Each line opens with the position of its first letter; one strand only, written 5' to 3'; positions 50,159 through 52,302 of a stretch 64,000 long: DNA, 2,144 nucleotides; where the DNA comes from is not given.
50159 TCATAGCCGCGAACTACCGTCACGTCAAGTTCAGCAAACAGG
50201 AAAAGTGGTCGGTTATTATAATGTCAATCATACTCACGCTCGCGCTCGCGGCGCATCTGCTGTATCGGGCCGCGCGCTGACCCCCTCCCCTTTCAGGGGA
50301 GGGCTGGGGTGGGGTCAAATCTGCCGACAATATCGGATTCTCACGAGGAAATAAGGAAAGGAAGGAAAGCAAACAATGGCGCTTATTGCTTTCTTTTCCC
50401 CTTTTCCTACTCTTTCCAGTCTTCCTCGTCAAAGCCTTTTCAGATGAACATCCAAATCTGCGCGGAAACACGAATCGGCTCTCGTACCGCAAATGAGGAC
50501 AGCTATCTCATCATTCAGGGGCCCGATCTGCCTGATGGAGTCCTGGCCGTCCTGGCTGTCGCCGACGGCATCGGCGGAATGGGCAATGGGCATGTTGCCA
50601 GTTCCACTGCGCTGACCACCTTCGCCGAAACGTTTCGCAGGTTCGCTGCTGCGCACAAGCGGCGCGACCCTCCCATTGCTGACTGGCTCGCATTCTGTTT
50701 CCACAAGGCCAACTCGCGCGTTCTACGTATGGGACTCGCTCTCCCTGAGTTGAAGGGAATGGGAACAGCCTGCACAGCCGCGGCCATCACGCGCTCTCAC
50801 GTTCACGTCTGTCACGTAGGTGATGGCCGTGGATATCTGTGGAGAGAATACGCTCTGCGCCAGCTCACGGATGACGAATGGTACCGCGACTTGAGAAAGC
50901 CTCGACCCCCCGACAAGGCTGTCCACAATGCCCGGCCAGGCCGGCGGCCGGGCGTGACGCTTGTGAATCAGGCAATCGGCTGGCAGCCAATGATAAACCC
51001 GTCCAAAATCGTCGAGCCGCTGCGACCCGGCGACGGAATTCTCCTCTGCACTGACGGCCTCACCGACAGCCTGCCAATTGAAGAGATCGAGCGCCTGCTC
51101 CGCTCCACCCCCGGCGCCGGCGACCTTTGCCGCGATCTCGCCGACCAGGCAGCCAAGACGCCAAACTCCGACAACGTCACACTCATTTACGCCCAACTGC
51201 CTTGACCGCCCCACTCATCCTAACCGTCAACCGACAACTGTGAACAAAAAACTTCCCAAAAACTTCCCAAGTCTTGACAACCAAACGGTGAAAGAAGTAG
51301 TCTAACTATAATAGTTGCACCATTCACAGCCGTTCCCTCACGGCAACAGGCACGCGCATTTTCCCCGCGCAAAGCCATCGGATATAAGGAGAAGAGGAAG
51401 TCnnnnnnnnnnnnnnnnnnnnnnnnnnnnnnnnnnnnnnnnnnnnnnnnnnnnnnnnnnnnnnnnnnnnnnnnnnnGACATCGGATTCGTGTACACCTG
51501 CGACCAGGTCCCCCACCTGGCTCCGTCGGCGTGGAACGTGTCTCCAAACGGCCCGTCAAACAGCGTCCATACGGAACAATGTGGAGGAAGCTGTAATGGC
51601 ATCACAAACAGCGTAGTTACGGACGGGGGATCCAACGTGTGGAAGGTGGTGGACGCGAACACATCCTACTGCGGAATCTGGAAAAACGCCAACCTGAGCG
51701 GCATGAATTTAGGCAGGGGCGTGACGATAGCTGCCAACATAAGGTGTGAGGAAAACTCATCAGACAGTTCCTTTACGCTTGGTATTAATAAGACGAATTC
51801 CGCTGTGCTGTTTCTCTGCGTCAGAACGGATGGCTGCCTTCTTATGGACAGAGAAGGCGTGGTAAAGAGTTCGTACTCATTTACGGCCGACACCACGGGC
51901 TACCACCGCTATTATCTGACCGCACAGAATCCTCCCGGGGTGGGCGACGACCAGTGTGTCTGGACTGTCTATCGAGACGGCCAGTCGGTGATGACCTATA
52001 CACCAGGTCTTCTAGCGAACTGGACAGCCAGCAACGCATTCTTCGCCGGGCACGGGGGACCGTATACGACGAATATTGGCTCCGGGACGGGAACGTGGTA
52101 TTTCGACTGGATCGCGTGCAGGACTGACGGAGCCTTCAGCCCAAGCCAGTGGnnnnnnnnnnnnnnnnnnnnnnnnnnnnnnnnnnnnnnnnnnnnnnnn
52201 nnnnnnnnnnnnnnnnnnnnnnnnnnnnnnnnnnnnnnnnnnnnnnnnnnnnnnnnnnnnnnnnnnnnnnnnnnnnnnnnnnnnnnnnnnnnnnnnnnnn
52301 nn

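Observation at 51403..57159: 1918-aa secreted protein with duplicated lectin modules and triplicated Ig-like repeats around a putative glycosidase core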

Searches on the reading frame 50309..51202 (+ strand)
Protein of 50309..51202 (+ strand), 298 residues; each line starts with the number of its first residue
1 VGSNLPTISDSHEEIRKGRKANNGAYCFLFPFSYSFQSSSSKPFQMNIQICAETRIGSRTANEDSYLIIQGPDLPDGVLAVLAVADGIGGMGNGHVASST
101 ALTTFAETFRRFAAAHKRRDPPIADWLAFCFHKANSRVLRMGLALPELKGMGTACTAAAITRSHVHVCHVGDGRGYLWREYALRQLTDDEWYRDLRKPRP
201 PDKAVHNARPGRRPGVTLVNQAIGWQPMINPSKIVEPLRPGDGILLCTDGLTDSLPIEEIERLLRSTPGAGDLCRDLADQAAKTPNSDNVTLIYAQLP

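Call 10: search_protein_families(library=pfam, proteins=[window:50309-51202:+], max_evalue=0.001)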
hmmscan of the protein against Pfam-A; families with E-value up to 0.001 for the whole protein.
window:50309-51202:+ (298 aa): 3 families
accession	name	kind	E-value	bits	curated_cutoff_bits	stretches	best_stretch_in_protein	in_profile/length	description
PF13672.11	PP2C_2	-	5.2e-13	49.5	24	1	55-257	5-180/209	Protein phosphatase 2C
PF07228.17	SpoIIE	-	2.5e-05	24.8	25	1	224-296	106-190/192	Stage II sporulation protein E (SpoIIE)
PF00481.26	PP2C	-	0.00096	19.3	20.3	0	80-189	35-139/255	Protein phosphatase 2C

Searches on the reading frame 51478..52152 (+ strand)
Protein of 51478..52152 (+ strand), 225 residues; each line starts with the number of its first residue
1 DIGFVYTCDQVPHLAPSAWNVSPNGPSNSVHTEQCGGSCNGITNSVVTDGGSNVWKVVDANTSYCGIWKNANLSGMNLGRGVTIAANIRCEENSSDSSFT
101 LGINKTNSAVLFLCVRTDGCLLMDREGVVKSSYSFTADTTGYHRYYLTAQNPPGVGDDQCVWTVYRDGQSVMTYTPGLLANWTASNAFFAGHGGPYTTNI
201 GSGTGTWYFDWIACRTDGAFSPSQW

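Call 18: search_protein_families(library=pfam, proteins=[window:51478-52152:+], max_evalue=10)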
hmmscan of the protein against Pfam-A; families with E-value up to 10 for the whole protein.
window:51478-52152:+ (225 aa): 0 families

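Call 45: search_solved_structures(query=A3, max_evalue=10)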
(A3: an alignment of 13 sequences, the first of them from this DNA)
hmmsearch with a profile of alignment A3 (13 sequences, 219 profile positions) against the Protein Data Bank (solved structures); distinct sequences matched with E-value up to 10: 1.
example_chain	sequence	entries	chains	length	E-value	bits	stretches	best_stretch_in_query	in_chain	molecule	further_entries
2lss_A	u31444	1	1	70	0.91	12.1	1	93-132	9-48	Cold shock-like protein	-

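Call 51: predict_structure(alignment_id=A3)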
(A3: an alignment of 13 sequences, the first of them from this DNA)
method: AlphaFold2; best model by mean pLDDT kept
length: 224 residues; sequences in the alignment: 13
mean_pLDDT: 77.5   pTM: 0.80
mean pLDDT of the five models: 77.5, 77.1, 76.6, 75.4, 74.2
residues with pLDDT >= 90: 84; 70-90: 79; 50-70: 31; < 50: 30
segments of 3 or more residues with pLDDT < 50: 13-37, 194-198
pLDDT, mean of each block of 10 residues (from residue 1): 78 41 37 45 86 86 62 85 94 79 80 91 86 94 95 86 97 76 73 52 85 92 90
secondary structure, 60 per line:
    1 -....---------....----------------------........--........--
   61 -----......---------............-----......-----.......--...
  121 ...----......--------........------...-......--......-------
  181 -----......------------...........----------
elements in order: E2-5 H15-18 E41-48 E51-58 E66-71 E81-92 E98-103 E109-115 E118-123 E128-133 E142-149 E160-165 E168-173 E186-191 E204-214
